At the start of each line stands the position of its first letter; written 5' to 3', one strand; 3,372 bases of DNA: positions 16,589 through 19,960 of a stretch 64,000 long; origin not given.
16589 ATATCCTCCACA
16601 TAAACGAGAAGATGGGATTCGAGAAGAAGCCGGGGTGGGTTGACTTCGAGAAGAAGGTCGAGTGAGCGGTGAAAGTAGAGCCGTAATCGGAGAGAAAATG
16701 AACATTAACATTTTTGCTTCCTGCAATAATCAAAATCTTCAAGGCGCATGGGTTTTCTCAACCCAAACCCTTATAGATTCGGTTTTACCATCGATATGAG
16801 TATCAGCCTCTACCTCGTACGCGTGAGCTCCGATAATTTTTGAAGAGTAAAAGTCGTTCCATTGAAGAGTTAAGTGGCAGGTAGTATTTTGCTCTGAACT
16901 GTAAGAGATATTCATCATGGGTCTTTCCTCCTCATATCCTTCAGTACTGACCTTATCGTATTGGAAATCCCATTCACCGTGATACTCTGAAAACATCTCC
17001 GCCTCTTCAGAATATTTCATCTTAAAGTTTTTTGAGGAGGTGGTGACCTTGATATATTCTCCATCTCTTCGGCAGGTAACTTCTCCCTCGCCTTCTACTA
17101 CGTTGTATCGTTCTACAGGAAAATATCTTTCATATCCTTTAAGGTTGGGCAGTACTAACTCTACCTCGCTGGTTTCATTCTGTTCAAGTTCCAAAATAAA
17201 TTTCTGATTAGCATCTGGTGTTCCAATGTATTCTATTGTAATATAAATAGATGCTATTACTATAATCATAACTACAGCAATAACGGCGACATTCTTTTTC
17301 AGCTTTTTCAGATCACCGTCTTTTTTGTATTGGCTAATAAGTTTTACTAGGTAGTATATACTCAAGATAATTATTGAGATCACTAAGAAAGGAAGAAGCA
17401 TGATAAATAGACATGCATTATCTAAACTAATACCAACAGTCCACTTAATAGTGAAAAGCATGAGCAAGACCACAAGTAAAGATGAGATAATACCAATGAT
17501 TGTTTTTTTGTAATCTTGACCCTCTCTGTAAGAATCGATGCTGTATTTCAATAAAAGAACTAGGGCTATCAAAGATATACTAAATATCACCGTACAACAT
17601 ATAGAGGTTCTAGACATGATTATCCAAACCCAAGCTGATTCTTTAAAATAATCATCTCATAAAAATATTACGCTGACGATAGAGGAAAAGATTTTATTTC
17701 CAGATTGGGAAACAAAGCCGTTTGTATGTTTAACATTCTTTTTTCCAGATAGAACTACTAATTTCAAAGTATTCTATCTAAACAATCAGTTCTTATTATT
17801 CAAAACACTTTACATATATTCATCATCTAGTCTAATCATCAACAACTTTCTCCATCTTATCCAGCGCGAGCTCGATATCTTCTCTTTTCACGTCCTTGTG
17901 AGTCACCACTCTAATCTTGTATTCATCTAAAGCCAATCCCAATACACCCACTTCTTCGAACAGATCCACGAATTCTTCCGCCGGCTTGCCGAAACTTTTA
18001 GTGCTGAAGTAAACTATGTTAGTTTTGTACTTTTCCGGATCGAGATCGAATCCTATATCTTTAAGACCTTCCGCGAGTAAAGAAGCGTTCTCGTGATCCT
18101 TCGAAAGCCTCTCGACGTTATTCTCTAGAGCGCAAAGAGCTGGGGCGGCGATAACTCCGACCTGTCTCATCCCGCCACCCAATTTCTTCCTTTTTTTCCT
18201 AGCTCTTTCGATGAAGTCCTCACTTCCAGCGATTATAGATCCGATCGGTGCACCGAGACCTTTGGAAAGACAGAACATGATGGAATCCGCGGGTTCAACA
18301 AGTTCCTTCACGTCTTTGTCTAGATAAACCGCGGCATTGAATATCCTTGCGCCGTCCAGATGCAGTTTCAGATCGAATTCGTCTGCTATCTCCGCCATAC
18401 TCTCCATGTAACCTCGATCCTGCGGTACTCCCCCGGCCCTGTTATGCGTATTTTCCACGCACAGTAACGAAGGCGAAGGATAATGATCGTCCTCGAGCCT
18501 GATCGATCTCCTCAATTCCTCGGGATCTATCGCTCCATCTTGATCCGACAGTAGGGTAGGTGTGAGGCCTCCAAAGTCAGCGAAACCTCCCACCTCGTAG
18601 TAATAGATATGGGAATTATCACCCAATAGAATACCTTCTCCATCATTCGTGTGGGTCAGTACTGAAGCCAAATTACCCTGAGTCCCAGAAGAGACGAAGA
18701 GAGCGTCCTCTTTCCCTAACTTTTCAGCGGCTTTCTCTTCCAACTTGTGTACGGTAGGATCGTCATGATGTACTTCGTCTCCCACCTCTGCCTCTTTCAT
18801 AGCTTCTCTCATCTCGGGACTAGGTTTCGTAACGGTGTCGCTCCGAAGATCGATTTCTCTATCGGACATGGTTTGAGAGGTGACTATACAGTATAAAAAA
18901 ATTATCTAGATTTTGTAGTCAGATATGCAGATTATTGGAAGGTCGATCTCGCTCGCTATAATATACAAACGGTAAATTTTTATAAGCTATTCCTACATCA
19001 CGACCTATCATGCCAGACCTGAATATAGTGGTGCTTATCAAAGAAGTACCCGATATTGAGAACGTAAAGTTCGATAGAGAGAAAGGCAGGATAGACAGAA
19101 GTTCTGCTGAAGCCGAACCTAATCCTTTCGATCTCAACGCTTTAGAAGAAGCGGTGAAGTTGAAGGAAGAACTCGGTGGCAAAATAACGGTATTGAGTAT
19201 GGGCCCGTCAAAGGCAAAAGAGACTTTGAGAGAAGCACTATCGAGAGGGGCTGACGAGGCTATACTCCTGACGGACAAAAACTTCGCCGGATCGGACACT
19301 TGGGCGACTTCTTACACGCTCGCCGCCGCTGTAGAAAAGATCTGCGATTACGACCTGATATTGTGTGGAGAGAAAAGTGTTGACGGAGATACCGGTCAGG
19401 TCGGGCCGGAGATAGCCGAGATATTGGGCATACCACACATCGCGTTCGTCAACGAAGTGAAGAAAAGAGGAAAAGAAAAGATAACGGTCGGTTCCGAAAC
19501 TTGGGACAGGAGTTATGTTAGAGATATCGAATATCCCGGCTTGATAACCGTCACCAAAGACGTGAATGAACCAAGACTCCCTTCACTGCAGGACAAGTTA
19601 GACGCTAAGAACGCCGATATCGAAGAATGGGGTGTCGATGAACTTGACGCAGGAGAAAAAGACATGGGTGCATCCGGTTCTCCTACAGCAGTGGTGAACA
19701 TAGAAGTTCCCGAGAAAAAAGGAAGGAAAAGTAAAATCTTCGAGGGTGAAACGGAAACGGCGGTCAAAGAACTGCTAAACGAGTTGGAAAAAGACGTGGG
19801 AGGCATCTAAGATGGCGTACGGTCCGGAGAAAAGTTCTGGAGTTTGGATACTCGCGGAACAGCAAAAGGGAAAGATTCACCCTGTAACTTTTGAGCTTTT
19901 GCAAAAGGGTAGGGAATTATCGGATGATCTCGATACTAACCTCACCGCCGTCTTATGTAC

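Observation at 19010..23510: Compact Etf-dependent lactate-utilisation module (etfB-etfA convergent with a LarA-family gene and a GlcD-type FAD dehydrogenase)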

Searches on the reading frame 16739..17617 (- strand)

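Call 4: search_protein_families(library=pfam, proteins=[window:16739-17617:-])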
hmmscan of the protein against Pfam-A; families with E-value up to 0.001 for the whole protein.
window:16739-17617:- (292 aa): 0 families

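Call 5: search_protein_families(library=ncbifam, proteins=[window:16739-17617:-])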
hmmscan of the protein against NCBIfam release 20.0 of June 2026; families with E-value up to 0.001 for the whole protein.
window:16739-17617:- (292 aa): 1 family
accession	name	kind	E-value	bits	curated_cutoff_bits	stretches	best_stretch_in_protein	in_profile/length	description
TIGR04154.1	archaeo_STT3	subfamily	0.00024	19.6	450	1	9-132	210-328/831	oligosaccharyl transferase, archaeosortase A system-associated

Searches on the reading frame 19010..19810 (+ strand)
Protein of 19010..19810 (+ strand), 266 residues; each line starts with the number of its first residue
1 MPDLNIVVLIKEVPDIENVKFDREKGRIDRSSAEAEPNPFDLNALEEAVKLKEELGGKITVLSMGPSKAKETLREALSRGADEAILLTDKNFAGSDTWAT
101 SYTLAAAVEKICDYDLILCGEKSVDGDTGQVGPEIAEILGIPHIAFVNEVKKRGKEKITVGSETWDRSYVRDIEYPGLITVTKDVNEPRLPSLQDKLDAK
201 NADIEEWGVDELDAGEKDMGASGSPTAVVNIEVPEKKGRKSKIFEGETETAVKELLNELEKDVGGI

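Call 4: search_protein_families(library=pfam, proteins=[window:19010-19810:+])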
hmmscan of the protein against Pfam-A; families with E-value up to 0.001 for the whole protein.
window:19010-19810:+ (266 aa): 1 family
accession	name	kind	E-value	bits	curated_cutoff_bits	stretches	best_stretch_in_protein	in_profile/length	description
PF01012.27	ETF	-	3.4e-44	151.3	26.7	1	28-211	4-180/181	Electron transfer flavoprotein domain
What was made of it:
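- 19010..19810 (+): etfB: small Etf subunit, of the two-FAD (group 2, bifurcating-type) kind. Pfam ETF, 151 bits (call 4).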

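Call 5: search_protein_families(library=ncbifam, proteins=[window:19010-19810:+])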
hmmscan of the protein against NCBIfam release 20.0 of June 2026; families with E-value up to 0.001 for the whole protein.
window:19010-19810:+ (266 aa): 5 families
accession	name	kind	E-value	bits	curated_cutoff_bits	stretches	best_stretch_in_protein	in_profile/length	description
NF040731.1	flavo_sub_EftB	exception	2e-70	237.2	445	1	5-261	1-256/260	electron transfer flavoprotein subunit beta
NF042971.1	AcrlCoAredClosAcrB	equivalog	2.8e-56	190.5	475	1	5-261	2-262/266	acryloyl-CoA reductase electron transfer subunit gamma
NF008998.0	PRK12342.1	equivalog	3.4e-41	141.3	338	1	5-262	2-252/254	electron transfer flavoprotein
NF002888.0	PRK03359.1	subfamily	9.1e-39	133.4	219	1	5-261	2-254/256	putative electron transfer flavoprotein FixA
TIGR04503.1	mft_etfB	hypoth_equivalog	8.4e-23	81.1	200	1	19-210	12-216/290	mycofactocin-associated electron transfer flavoprotein beta subunit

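Call 19: search_solved_structures(query=window:19010-19810:+, show_alignments=5)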
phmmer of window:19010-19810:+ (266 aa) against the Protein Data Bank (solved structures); distinct sequences matched with E-value up to 0.001: 10.
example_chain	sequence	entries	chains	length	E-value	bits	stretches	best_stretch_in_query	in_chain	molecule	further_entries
7qh2_B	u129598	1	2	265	1.4e-63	218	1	6-259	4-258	Lactate dehydrogenase (NAD(+),ferredoxin) subunit LctB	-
5ol2_B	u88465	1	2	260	9.8e-56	192.2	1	4-252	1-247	Electron transfer flavoprotein small subunit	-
6fah_B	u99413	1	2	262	9.7e-50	172.6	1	5-250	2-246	Caffeyl-CoA reductase-Etf complex subunit CarD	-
4kpu_B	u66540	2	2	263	4.7e-46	160.5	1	4-262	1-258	Electron transfer flavoprotein alpha/beta-subunit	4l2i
7koe_A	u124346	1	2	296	2.5e-45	158.1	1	4-261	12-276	Electron transfer flavoprotein, beta subunit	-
1o94_C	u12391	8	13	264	8.1e-24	87.6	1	5-258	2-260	ELECTRON TRANSFER FLAVOPROTEIN BETA-SUBUNIT | ELECTRON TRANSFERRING FLAVOPROTEIN BETA-SUBUNIT | Electron transfer flavoprotein subunit beta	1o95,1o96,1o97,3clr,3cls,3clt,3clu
1efp_B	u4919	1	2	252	9.7e-22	80.8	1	8-254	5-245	PROTEIN (ELECTRON TRANSFER FLAVOPROTEIN)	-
1efv_B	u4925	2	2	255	3.2e-17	66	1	1-238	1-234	ELECTRON TRANSFER FLAVOPROTEIN | Electron transfer flavoprotein beta-subunit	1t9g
5ow0_B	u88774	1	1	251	6.5e-17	65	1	5-216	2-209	Electron transfer flavoprotein, beta subunit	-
2a1t_S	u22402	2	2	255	1.2e-16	64.2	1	1-238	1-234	Electron transfer flavoprotein beta-subunit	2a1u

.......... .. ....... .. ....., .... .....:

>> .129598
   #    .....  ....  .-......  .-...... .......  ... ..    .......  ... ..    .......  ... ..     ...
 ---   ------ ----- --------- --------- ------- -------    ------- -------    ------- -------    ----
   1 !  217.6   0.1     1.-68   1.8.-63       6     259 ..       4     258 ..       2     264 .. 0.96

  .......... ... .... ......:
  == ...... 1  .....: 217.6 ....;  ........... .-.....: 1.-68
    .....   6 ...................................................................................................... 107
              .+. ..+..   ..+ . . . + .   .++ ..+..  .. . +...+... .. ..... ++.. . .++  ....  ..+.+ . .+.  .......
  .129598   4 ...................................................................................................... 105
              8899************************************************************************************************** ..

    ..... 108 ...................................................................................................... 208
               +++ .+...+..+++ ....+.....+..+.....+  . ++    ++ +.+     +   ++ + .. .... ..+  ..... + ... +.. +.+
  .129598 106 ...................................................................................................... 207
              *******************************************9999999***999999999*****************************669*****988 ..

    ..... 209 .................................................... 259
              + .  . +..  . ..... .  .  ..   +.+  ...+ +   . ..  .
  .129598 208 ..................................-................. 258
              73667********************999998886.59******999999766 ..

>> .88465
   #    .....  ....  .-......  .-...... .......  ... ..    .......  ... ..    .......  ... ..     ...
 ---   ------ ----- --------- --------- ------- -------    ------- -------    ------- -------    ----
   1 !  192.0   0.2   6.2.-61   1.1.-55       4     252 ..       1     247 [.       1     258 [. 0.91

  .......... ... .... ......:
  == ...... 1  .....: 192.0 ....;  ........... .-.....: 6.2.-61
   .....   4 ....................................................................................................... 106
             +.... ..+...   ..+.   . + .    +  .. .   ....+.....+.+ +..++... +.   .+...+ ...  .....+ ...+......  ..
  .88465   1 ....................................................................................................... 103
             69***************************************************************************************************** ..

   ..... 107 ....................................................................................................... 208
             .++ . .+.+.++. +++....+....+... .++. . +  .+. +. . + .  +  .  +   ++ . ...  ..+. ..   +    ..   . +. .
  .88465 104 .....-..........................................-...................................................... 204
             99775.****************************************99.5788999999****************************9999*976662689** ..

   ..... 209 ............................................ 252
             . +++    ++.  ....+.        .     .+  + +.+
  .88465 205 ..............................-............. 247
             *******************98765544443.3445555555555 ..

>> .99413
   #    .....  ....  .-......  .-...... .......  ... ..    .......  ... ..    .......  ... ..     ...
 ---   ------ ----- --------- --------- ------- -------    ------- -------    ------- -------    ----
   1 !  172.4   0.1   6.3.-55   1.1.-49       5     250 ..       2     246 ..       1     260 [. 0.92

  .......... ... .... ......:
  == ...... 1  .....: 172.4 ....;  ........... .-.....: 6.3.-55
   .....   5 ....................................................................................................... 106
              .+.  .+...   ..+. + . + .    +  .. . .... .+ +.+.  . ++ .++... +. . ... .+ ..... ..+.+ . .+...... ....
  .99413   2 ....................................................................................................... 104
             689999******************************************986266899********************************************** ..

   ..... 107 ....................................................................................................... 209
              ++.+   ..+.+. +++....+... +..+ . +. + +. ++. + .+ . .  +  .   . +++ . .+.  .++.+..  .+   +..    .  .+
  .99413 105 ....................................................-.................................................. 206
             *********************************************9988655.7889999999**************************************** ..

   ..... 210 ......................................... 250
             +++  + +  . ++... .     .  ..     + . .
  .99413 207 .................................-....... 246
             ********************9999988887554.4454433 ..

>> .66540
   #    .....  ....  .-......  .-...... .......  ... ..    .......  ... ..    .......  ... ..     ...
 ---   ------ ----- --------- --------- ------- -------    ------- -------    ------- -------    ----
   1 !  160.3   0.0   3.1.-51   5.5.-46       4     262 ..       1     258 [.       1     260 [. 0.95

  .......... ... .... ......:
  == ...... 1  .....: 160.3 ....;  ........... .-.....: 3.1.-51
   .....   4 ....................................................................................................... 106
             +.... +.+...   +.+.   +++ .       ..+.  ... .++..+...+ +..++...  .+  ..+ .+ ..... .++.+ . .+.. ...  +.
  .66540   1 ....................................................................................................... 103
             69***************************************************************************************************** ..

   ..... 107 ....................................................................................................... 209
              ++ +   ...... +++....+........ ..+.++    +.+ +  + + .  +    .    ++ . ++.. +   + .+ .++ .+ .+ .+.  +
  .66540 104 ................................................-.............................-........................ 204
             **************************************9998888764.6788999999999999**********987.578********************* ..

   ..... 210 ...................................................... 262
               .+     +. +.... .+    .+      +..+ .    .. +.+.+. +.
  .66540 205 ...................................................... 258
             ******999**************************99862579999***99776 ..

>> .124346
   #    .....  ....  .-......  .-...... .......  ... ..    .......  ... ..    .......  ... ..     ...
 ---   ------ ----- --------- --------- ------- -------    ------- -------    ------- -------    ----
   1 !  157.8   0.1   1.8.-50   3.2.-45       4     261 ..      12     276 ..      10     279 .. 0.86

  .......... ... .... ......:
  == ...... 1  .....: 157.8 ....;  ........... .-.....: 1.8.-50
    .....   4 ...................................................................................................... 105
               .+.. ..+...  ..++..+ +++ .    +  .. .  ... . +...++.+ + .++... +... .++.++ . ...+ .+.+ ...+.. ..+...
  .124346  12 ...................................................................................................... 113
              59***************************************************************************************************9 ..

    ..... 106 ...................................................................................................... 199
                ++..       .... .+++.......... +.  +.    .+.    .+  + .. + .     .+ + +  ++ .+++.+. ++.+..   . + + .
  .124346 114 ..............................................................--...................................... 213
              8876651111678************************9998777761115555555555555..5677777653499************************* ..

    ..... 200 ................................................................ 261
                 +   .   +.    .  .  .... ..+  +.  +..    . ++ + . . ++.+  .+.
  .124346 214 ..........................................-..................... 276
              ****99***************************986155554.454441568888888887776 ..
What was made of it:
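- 19010..19810 (+): The best solved relative is A. woodii LctB (7QH2_B), 218 bits; other bifurcating Etfs score 158-192 and canonical Etfs 88 or less (call 19).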
